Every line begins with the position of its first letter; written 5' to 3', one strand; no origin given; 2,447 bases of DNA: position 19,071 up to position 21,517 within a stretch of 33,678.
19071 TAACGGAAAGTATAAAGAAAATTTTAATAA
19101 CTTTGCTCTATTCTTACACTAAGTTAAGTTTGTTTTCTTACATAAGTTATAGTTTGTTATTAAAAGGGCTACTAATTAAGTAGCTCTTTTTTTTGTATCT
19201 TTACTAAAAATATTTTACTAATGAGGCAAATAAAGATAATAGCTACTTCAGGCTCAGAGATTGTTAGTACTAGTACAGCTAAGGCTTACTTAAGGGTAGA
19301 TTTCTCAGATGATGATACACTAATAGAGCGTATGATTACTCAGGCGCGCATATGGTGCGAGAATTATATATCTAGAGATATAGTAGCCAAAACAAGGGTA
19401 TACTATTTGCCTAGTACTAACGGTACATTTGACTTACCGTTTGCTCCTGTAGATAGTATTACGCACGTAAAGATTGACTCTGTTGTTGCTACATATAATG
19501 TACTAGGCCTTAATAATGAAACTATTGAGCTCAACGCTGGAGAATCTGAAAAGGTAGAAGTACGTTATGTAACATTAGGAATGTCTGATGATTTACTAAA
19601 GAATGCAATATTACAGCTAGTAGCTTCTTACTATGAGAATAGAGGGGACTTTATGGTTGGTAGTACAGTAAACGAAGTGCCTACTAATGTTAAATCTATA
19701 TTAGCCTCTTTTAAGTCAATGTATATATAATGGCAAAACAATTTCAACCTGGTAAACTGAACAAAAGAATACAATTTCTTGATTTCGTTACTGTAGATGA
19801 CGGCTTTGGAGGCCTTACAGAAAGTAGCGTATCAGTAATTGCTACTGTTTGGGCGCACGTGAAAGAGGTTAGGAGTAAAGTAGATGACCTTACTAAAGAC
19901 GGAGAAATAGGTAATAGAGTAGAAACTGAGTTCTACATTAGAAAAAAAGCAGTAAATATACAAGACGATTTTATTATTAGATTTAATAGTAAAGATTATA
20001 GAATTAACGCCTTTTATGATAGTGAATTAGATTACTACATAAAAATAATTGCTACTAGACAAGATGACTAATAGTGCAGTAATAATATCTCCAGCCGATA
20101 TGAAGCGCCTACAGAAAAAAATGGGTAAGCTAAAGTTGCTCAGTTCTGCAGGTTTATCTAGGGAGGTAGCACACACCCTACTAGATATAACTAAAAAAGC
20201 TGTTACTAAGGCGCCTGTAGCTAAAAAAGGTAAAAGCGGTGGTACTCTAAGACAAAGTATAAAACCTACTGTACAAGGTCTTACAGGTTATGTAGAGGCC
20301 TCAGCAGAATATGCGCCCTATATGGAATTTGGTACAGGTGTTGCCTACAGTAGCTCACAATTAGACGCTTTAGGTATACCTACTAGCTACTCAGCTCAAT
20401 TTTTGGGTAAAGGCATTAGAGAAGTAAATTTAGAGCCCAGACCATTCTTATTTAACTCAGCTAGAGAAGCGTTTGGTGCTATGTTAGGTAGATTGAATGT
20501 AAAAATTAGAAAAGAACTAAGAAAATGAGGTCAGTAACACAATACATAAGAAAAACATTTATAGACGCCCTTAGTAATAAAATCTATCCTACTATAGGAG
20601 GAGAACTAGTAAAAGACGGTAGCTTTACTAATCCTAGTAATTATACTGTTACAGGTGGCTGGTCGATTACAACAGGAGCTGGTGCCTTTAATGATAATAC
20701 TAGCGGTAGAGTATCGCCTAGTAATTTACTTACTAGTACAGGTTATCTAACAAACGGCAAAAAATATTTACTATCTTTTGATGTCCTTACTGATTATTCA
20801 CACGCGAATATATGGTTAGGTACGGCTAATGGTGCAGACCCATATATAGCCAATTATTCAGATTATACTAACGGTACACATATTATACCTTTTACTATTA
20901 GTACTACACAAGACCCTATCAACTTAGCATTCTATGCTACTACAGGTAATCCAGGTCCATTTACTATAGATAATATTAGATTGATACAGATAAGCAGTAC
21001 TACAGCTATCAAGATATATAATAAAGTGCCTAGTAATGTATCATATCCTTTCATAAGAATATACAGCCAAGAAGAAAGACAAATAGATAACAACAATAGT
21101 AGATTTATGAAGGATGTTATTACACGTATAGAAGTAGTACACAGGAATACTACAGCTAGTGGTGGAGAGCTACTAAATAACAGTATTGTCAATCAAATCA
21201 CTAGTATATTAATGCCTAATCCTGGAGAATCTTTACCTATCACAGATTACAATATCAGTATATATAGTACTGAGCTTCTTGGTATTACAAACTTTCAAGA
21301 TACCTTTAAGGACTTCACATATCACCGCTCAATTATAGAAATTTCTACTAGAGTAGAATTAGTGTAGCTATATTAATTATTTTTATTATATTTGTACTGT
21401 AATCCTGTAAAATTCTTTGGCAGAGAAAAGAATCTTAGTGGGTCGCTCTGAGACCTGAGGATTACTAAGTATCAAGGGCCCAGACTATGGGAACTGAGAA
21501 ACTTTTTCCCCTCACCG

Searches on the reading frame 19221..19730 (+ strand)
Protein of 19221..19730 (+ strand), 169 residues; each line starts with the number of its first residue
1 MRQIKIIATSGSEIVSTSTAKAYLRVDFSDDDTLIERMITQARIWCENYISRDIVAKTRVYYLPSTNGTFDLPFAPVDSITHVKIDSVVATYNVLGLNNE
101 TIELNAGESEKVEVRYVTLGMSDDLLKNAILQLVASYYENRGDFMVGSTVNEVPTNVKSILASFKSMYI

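Call 18: search_protein_families(library=phrogs, proteins=[window:19221-19730:+], max_evalue=0.01)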
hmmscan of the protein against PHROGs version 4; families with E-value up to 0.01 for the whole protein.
window:19221-19730:+ (169 aa): 3 families
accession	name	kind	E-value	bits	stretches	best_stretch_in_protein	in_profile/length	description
phrog_40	-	connector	1.3e-20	74.7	1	13-165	40-131/201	head-tail adaptor Ad1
phrog_442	-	connector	1.1e-17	65.2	1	4-165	77-261/270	head-tail adaptor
phrog_27043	-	unknown function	0.00024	22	1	20-94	21-98/121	-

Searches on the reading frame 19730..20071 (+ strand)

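Call 18: search_protein_families(library=phrogs, proteins=[window:19730-20071:+], max_evalue=0.01)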
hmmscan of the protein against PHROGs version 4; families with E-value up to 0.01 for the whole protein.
window:19730-20071:+ (113 aa): 1 family
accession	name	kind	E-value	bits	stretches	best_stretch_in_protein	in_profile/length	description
phrog_25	-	connector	9.8e-12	46.4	1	1-109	32-137/286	head closure Hc1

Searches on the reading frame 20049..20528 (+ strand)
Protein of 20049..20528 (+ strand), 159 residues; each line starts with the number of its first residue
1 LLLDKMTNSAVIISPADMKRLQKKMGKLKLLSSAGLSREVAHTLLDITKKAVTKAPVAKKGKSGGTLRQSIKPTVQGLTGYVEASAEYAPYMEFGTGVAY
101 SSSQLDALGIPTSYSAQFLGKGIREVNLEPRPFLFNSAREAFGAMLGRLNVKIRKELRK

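Call 18: search_protein_families(library=phrogs, proteins=[window:20049-20528:+], max_evalue=0.01)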
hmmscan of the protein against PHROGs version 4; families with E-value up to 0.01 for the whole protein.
window:20049-20528:+ (159 aa): 2 families
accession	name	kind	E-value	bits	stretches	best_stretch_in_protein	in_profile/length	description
phrog_5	-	connector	4.8e-13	50.5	1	17-159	97-211/239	tail completion or Neck1 protein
phrog_26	-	connector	0.0012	19.4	0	17-134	86-208/321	tail completion or Neck1 protein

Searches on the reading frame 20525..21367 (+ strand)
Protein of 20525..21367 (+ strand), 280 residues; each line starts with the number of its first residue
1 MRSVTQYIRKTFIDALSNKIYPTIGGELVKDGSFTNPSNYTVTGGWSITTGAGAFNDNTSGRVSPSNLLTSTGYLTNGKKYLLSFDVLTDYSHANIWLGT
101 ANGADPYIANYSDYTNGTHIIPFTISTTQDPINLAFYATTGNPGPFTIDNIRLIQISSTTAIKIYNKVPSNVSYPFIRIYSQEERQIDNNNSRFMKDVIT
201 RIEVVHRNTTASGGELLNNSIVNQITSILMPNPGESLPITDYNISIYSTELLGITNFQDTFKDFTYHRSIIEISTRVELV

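Call 11: find_related_loci(query=window:20525-21367:+, collection=viral_contigs, flank=4000)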
Query window:20525-21367:+ (280 aa) in viral_contigs; peptide patterns used: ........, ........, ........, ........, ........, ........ (x = any residue, [..] = any of these).
13 stretches matched a pattern; 3 encode a relative of the query (tblastn E <= 1e-3); 3 distinct loci.
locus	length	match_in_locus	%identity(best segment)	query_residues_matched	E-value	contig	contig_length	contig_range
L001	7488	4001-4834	96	1-278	4e-179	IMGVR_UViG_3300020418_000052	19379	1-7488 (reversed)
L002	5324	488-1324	86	1-278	5e-164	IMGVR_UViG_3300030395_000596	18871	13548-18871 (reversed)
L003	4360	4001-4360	74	1-119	6e-58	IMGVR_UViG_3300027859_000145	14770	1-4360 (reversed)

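Call 18: search_protein_families(library=phrogs, proteins=[window:20525-21367:+], max_evalue=0.01)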
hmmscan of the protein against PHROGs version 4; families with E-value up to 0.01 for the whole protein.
window:20525-21367:+ (280 aa): 1 family
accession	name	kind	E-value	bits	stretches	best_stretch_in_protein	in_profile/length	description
phrog_176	-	connector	1.7e-06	29.2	1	159-267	19-121/131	tail terminator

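Call 19: find_homologous_proteins(query=window:20525-21367:+, max_evalue=0.00001)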
Query window:20525-21367:+ (280 aa): 3 proteins with E <= 0.00001 among 621 candidates.
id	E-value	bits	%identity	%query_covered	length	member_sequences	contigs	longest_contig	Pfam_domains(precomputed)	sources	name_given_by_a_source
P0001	3.3e-172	589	96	100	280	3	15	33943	-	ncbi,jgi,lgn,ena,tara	tara:strand:+ start:632 stop:1474 length:843 start_codon:yes stop_codon:yes gene_type:complete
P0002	8.4e-159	545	89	100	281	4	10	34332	-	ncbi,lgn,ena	-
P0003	3.5e-155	533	86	100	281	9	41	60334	-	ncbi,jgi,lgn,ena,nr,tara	ncbi:MAG: hypothetical protein Tp139SUR343261_8 [Prokaryotic dsDNA virus sp.]|jgi:hypothetical prote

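Call 20: find_encoding_contigs(protein=P0002, flank=3000, max_places=10)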
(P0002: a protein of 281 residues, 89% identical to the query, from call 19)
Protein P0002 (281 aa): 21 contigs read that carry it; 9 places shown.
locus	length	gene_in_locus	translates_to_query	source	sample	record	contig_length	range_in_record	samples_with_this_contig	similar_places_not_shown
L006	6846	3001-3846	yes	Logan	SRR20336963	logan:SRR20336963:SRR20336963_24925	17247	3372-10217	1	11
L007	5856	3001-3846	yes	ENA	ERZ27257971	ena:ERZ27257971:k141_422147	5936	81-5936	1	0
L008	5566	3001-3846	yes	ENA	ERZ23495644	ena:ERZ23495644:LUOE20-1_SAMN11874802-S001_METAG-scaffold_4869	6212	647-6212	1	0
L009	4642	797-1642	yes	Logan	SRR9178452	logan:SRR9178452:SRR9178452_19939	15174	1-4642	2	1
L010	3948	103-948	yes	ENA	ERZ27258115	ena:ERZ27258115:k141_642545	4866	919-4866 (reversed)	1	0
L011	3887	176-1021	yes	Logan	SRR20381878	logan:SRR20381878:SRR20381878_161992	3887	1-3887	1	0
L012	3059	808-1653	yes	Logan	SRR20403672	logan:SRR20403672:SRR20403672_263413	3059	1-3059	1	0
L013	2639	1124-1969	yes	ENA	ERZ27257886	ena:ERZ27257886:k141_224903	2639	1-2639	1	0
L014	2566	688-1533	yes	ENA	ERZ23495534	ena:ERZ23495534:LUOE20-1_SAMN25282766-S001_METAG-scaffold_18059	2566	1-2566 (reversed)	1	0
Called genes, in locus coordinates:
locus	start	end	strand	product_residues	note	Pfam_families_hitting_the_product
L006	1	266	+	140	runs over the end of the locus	-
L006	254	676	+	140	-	-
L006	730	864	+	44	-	-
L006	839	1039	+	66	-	-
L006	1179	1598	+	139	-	PF11645:PDDEXK_5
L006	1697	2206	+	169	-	PF05135:Phage_connect_1 (weak)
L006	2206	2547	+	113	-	PF05521:Phage_HCP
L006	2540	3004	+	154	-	-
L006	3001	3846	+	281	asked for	-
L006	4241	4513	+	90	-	-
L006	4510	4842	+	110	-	-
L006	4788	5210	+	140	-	-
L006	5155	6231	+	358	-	-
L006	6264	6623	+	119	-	PF08291:Peptidase_M15_3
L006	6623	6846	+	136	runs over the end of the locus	-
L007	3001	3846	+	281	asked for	-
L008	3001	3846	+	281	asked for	-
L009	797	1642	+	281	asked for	-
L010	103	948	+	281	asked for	-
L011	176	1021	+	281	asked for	-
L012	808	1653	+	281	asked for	-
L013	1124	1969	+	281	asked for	-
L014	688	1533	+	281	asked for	-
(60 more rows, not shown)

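Call 21: find_encoding_contigs(protein=P0003, flank=3000, max_places=10)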
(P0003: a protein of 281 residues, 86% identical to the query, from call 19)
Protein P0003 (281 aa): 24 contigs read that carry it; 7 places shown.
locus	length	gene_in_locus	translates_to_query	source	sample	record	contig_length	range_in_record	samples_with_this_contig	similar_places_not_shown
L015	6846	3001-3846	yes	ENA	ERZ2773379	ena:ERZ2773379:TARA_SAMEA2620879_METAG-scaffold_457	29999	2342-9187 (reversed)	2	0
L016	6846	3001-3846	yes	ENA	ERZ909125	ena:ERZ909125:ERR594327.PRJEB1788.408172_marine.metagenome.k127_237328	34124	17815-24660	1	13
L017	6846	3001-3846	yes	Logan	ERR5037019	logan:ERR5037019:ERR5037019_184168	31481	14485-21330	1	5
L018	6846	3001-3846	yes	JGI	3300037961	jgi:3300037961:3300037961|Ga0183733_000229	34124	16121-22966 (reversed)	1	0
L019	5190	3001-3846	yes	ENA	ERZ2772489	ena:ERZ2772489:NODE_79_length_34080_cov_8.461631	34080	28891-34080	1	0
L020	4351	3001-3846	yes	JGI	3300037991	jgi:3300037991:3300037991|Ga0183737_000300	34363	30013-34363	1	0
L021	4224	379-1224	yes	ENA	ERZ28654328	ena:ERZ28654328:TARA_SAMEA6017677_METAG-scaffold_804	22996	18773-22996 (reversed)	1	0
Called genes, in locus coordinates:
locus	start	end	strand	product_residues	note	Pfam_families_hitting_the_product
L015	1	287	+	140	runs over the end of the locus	-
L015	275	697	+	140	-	-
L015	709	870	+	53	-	-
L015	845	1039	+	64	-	-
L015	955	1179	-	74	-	-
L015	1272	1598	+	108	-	PF11645:PDDEXK_5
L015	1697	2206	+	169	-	PF05135:Phage_connect_1 (weak)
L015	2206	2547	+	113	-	PF05521:Phage_HCP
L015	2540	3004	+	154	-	-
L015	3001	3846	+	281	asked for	-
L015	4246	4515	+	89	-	-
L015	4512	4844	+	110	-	-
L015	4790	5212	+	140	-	-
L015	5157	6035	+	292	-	-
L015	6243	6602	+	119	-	PF08291:Peptidase_M15_3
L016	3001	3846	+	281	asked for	-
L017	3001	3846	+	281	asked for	-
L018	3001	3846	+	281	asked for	-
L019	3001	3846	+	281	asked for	-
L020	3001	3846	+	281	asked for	-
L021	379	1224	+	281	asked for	-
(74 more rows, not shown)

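Call 22: find_encoding_contigs(protein=P0001, flank=3000, max_places=10)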
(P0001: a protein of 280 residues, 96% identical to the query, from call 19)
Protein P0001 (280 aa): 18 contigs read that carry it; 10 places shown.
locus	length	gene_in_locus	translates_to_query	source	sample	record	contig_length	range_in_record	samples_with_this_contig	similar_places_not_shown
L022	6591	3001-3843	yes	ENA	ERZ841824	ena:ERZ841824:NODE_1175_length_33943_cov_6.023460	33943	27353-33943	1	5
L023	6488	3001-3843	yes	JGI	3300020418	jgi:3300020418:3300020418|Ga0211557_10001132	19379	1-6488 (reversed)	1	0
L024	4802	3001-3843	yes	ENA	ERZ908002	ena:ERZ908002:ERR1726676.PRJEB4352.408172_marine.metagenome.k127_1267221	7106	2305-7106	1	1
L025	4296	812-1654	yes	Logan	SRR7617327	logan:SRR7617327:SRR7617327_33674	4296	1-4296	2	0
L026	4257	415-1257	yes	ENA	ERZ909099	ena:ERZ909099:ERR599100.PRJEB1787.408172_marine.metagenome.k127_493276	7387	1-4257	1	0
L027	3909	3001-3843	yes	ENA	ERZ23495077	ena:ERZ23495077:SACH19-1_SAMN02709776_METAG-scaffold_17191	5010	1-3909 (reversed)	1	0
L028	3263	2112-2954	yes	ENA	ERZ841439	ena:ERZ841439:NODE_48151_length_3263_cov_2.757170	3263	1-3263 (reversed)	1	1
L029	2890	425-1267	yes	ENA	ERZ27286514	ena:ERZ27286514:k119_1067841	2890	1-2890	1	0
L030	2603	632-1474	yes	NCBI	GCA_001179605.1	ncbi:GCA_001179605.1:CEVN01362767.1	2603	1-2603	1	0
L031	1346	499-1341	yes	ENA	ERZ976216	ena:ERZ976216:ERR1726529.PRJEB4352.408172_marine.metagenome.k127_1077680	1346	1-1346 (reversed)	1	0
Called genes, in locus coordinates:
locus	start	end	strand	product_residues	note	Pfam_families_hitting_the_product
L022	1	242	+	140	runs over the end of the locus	-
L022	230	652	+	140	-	-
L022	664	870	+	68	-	-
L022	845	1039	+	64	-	-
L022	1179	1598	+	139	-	PF11645:PDDEXK_5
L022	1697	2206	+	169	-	PF05135:Phage_connect_1 (weak), PF24163:HCP (weak)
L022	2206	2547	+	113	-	PF05521:Phage_HCP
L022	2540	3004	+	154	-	-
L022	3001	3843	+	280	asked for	-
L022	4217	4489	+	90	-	-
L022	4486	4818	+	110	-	-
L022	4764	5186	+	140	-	-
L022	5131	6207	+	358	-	-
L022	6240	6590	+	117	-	?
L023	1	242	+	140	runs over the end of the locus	-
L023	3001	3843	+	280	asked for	-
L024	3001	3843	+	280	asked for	-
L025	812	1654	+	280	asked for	-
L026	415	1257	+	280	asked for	-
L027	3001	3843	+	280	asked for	-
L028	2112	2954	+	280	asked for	-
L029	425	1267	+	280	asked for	-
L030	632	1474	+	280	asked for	-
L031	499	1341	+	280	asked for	-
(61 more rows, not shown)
